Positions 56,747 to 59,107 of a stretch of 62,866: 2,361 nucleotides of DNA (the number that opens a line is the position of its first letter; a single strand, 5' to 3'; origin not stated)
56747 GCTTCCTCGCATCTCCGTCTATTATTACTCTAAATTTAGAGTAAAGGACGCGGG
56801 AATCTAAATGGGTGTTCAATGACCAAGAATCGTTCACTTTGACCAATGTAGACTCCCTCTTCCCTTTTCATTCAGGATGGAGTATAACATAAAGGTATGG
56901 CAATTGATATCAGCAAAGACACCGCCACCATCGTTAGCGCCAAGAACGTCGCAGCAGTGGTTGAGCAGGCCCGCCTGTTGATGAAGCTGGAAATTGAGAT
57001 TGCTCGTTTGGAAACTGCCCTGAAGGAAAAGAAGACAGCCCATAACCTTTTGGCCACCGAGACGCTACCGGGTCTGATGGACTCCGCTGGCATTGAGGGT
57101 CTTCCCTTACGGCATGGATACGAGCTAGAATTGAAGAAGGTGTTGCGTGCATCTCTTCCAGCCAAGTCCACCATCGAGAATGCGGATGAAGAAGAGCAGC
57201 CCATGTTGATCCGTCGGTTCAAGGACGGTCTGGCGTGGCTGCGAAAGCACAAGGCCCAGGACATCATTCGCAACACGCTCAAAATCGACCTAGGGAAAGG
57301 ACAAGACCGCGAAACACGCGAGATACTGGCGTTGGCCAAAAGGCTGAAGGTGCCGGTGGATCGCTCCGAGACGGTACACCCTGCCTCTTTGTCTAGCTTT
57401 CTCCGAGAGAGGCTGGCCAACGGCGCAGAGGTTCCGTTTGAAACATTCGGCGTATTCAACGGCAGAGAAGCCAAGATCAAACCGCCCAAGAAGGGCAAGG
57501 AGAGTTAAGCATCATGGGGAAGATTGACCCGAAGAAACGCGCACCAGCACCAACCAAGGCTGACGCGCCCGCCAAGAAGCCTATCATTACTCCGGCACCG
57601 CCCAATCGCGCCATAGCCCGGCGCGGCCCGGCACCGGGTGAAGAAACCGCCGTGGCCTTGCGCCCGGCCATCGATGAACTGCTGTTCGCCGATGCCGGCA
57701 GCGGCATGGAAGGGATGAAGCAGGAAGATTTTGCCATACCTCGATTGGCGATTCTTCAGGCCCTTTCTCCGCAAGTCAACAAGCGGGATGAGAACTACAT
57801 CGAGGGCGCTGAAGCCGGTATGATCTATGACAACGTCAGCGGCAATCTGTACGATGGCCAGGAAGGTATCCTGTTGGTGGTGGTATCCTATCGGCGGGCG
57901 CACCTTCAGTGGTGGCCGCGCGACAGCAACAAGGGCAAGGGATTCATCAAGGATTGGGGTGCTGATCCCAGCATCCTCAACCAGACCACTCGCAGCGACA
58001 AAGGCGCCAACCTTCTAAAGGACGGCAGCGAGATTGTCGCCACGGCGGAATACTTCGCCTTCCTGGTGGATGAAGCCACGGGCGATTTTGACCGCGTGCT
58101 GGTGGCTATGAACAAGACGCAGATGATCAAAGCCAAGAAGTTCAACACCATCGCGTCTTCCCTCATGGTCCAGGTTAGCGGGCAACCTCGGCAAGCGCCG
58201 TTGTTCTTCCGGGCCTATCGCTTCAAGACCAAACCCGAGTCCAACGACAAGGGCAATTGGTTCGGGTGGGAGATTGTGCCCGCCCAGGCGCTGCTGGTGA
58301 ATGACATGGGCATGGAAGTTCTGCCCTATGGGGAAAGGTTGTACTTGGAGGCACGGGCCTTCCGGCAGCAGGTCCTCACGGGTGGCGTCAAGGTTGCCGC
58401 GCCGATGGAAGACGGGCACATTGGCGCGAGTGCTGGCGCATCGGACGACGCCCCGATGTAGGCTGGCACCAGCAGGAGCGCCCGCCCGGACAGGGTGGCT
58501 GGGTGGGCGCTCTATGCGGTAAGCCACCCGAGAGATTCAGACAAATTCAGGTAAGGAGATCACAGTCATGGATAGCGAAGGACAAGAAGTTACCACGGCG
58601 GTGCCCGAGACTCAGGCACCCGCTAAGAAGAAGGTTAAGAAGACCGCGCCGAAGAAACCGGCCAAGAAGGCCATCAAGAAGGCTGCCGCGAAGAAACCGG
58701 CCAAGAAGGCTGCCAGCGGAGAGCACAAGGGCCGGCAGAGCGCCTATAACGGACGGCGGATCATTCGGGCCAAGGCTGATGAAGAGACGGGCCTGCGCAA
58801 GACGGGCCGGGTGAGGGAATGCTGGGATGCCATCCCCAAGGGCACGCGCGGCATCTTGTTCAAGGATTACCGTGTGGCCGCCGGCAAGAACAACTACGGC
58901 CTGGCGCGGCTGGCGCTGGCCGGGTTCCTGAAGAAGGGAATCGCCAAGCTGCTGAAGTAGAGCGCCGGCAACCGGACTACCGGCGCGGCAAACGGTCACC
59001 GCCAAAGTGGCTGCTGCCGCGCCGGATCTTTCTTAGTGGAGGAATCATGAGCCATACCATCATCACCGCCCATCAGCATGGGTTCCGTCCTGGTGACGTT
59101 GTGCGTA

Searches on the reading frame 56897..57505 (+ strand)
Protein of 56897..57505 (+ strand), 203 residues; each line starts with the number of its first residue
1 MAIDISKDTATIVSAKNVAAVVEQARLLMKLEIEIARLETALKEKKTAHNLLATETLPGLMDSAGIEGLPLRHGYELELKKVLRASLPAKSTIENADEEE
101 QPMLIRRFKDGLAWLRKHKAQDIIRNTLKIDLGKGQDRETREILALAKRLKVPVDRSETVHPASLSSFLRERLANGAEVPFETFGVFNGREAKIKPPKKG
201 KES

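Call 75: search_protein_families(library=pfam, max_evalue=0.1, proteins=[window:56897-57505:+])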
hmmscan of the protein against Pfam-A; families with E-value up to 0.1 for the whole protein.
window:56897-57505:+ (203 aa): 1 family
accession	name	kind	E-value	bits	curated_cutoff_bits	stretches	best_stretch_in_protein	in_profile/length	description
PF23984.1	DUF7307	-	1.7e-20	73.7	27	1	21-195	2-128/129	Pam3 gp33-like protein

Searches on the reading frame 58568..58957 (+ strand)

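Call 75: search_protein_families(library=pfam, max_evalue=0.1, proteins=[window:58568-58957:+])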
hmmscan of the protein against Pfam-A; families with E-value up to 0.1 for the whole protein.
window:58568-58957:+ (130 aa): 1 family
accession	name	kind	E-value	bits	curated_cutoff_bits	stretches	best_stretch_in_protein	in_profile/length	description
PF25695.1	BKRF4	-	0.077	13.5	27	1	9-52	152-195/218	Epstein-Barr virus BKRF4 histone binding protein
